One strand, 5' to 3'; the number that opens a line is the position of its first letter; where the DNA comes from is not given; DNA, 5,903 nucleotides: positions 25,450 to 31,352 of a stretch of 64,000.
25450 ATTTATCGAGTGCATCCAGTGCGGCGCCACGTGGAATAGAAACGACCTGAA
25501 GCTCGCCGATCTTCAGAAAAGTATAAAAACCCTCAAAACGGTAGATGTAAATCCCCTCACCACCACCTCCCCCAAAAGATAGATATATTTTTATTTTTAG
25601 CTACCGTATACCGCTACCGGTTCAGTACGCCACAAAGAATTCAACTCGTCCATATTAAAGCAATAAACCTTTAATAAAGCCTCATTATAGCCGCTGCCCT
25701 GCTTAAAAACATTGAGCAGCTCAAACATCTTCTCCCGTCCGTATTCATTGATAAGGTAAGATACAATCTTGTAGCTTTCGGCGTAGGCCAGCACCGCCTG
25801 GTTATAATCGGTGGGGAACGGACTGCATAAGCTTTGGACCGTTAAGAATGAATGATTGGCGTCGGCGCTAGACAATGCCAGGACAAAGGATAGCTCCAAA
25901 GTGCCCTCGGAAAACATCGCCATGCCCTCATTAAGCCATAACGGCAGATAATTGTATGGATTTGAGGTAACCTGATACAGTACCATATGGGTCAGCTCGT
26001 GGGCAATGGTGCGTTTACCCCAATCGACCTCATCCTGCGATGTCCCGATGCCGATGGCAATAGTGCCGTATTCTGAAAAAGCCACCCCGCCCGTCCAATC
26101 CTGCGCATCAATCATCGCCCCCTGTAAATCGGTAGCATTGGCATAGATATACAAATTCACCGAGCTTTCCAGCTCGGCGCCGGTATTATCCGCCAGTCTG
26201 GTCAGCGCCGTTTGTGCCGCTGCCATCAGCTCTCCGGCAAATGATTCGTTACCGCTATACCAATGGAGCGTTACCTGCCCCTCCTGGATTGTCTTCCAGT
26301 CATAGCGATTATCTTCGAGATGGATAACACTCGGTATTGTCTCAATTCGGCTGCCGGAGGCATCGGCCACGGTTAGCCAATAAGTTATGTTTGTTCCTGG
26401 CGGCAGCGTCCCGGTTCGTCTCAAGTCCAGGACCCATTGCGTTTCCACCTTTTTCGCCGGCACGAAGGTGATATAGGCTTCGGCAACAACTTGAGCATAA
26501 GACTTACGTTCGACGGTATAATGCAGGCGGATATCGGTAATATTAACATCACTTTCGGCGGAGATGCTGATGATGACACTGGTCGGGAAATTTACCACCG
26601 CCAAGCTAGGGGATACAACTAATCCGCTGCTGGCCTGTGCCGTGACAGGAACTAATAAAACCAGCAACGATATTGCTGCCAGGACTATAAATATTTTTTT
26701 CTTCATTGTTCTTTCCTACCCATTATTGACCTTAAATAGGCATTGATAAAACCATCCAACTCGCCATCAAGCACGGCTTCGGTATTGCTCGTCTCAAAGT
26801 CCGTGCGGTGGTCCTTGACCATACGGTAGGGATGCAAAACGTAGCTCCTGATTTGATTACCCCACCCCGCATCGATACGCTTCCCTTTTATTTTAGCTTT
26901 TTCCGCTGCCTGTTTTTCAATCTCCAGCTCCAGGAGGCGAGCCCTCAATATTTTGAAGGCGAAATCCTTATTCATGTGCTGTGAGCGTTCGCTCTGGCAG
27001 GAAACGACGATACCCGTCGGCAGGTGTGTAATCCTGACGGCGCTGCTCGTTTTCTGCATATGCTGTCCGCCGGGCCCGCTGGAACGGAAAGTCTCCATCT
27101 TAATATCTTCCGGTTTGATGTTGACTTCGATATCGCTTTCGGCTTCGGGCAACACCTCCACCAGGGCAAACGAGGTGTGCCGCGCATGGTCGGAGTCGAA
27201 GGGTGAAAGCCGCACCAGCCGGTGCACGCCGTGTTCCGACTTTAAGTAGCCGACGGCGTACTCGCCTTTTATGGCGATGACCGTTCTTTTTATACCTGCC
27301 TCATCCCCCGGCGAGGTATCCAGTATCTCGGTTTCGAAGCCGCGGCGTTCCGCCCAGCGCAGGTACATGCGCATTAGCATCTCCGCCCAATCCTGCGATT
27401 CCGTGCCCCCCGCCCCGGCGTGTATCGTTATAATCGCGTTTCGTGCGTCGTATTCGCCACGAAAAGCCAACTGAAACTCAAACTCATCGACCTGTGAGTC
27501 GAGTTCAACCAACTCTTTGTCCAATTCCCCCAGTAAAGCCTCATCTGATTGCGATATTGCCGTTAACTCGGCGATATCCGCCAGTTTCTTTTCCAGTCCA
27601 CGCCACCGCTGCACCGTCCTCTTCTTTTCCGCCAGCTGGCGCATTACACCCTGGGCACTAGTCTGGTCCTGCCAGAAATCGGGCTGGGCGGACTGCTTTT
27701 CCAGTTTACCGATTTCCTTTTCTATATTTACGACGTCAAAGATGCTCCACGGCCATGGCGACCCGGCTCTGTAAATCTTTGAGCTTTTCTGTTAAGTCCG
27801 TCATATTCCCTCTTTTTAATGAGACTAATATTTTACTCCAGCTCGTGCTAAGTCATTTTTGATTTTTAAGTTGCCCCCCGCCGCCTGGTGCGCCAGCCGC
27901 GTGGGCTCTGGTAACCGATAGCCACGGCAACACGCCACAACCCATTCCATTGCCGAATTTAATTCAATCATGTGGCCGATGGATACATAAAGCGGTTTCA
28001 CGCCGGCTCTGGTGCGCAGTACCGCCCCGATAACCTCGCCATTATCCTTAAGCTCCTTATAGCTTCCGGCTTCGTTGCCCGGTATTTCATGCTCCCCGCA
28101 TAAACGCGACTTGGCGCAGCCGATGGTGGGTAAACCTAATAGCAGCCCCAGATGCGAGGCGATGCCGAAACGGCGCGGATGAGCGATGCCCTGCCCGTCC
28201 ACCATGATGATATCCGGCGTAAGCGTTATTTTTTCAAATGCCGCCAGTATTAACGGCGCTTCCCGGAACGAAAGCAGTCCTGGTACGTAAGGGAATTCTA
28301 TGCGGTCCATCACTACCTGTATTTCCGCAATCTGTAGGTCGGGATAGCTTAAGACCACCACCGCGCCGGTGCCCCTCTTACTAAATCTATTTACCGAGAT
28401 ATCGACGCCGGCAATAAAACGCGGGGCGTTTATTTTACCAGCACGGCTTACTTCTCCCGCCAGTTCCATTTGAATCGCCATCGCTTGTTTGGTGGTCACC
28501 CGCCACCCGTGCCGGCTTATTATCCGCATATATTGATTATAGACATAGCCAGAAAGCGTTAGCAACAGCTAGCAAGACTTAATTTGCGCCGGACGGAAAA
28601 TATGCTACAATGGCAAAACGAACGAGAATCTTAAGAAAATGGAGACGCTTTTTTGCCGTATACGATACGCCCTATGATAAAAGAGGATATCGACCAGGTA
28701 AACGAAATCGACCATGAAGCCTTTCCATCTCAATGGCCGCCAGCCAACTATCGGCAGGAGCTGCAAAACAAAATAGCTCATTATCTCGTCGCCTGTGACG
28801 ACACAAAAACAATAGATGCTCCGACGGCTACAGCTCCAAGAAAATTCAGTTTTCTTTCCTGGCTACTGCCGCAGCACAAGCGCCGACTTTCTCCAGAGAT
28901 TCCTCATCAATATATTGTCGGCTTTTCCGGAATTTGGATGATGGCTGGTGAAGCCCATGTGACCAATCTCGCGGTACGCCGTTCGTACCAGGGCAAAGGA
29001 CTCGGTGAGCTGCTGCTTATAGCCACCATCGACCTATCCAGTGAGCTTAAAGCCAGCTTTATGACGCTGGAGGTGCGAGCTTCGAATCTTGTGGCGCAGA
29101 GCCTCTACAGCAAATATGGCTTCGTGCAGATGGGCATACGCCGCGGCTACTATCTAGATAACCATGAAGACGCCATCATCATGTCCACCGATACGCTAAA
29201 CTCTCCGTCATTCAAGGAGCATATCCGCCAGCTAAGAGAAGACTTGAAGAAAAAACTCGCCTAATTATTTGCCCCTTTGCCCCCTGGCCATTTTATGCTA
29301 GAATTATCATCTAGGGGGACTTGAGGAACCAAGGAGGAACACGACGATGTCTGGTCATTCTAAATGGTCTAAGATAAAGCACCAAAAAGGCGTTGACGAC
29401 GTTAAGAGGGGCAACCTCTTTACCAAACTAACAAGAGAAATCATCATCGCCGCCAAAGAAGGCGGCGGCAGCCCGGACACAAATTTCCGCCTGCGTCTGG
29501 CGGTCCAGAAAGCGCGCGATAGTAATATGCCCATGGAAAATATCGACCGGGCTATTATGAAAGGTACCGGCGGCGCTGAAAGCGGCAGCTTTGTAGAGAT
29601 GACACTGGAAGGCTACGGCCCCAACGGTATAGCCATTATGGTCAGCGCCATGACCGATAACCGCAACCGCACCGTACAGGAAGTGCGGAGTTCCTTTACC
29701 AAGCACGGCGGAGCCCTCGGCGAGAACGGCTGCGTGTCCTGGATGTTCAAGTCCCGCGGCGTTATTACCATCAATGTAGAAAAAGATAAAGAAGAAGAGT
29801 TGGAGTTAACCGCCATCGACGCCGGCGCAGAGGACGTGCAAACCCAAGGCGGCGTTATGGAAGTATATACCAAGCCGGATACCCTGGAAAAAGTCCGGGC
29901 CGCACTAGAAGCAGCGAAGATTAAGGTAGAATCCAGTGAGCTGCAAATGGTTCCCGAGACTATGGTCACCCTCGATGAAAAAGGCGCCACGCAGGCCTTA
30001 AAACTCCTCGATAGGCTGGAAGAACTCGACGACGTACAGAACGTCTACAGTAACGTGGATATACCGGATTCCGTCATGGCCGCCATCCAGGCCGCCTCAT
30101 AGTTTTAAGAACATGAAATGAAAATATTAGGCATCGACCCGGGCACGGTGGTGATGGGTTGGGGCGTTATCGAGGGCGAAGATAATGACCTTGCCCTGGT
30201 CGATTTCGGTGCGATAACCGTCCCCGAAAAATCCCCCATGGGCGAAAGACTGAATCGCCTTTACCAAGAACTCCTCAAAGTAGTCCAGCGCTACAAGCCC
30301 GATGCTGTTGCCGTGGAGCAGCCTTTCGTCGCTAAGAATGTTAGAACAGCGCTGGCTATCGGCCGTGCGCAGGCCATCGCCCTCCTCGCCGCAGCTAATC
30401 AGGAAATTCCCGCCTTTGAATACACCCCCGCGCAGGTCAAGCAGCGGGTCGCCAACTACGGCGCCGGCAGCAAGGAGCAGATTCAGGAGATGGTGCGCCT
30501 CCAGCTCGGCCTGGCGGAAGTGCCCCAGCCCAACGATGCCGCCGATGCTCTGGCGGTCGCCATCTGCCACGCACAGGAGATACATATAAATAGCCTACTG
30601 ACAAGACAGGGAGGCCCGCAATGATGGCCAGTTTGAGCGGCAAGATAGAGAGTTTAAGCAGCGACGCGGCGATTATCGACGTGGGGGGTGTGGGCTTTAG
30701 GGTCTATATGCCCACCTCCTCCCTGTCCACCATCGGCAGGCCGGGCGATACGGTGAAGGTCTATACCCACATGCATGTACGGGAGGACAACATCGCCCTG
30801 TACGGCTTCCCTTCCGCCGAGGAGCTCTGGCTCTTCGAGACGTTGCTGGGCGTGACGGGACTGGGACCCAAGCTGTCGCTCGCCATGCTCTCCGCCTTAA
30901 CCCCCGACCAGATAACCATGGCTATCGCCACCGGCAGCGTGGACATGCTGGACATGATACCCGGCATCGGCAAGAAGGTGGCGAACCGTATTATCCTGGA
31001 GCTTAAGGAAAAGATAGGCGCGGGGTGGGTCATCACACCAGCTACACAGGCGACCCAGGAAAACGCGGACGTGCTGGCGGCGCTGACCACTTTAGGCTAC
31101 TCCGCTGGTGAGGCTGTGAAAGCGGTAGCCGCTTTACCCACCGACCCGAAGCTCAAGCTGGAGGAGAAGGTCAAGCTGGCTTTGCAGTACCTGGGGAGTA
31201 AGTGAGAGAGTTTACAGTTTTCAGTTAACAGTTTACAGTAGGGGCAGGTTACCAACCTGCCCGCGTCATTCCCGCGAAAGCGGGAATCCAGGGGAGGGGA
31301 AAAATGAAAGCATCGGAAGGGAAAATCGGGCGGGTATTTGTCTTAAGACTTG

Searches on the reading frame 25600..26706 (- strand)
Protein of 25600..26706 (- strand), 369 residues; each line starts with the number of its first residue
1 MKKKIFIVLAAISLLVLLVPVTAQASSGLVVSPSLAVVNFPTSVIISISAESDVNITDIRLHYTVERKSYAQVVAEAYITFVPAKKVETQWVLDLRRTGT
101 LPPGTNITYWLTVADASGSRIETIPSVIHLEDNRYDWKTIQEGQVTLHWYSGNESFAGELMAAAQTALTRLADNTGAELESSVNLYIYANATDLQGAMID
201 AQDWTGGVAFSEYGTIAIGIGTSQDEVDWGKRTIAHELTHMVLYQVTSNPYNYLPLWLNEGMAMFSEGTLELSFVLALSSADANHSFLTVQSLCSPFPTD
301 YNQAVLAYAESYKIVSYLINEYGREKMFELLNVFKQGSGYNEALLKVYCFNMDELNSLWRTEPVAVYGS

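Call 77: search_protein_families(library=pfam, proteins=[window:25600-26706:-], max_evalue=0.001)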
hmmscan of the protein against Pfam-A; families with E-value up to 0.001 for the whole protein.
window:25600-26706:- (369 aa): 2 families
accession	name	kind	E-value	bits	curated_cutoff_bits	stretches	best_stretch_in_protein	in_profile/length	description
PF13485.12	Peptidase_MA_2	-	2.4e-70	236.9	32.4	1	163-361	1-197/201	Peptidase MA superfamily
PF22959.3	Ig_NUP210_15th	-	0.00048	20.1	27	0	87-144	9-67/102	NUP210 Ig-like domain 15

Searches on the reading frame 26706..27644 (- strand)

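Call 77: search_protein_families(library=pfam, proteins=[window:26706-27644:-], max_evalue=0.001)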
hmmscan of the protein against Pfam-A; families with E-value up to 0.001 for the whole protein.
window:26706-27644:- (313 aa): 2 families
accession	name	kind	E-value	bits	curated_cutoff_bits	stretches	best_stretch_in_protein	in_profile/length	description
PF03462.23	PCRF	-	6.9e-49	166.7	24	1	2-162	29-194/194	PCRF domain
PF00472.26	RF-1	-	4.4e-42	143.1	35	1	171-280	2-116/116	RF-1 domain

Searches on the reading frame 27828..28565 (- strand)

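Call 77: search_protein_families(library=pfam, proteins=[window:27828-28565:-], max_evalue=0.001)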
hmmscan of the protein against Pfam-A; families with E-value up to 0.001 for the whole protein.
window:27828-28565:- (246 aa): 1 family
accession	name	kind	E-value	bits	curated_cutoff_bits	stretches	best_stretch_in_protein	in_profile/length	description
PF04493.20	Endonuclease_5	-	5.6e-77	258.3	23.4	1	34-227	2-198/198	Endonuclease V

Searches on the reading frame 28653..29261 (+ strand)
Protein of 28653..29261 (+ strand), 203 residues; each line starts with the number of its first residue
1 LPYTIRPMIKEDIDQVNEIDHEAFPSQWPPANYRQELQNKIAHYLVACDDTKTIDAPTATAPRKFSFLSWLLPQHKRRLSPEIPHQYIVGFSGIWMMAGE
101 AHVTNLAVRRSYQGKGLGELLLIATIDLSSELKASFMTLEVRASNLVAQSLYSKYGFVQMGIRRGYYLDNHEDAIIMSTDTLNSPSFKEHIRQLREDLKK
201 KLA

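Call 77: search_protein_families(library=pfam, proteins=[window:28653-29261:+], max_evalue=0.001)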
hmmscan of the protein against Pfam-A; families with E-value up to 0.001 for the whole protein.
window:28653-29261:+ (203 aa): 6 families
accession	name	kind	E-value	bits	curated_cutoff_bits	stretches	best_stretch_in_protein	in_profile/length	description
PF00583.31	Acetyltransf_1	-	1.6e-13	51.4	20.7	1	86-157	42-116/116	Acetyltransferase (GNAT) family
PF13673.13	Acetyltransf_10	-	6e-12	46.1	23.6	1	89-161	43-111/128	Acetyltransferase (GNAT) domain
PF13508.13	Acetyltransf_7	-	6.5e-10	39.7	27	1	88-158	14-83/84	Acetyltransferase (GNAT) domain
PF13302.13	Acetyltransf_3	-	0.00037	21.6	25.4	1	4-158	3-138/138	Acetyltransferase (GNAT) domain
PF13527.13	Acetyltransf_9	-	0.00056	20.4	25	0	4-50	1-49/127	Acetyltransferase (GNAT) domain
PF08445.16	FR47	-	0.00071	19.9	22.1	0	104-159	25-79/86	FR47-like protein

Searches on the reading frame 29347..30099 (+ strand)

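Call 77: search_protein_families(library=pfam, proteins=[window:29347-30099:+], max_evalue=0.001)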
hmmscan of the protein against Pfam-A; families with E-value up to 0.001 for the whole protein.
window:29347-30099:+ (251 aa): 2 families
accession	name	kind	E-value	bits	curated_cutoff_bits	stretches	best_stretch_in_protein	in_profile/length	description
PF01709.26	Transcrip_reg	-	1e-59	201.3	27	1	83-237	2-160/160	TACO1/YebC second and third domain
PF20772.2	TACO1_YebC_N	-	1.4e-30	106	36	1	5-75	1-72/73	TACO1/YebC protein N-terminal domain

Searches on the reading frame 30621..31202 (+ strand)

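Call 77: search_protein_families(library=pfam, proteins=[window:30621-31202:+], max_evalue=0.001)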
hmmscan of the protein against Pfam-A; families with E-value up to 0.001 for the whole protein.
window:30621-31202:+ (194 aa): 4 families
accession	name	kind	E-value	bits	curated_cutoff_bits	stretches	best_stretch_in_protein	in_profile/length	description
PF01330.27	RuvA_N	-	1.5e-21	76.7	23.6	1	1-62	1-61/61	RuvA N terminal domain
PF14520.12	HHH_5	-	1.1e-14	55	27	1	72-130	1-57/57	Helix-hairpin-helix domain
PF07499.19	RuvA_C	-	1e-08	36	24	1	148-191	3-46/47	RuvA, C-terminal domain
PF00633.29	HHH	-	0.00016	21.8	24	0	102-125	5-28/30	Helix-hairpin-helix motif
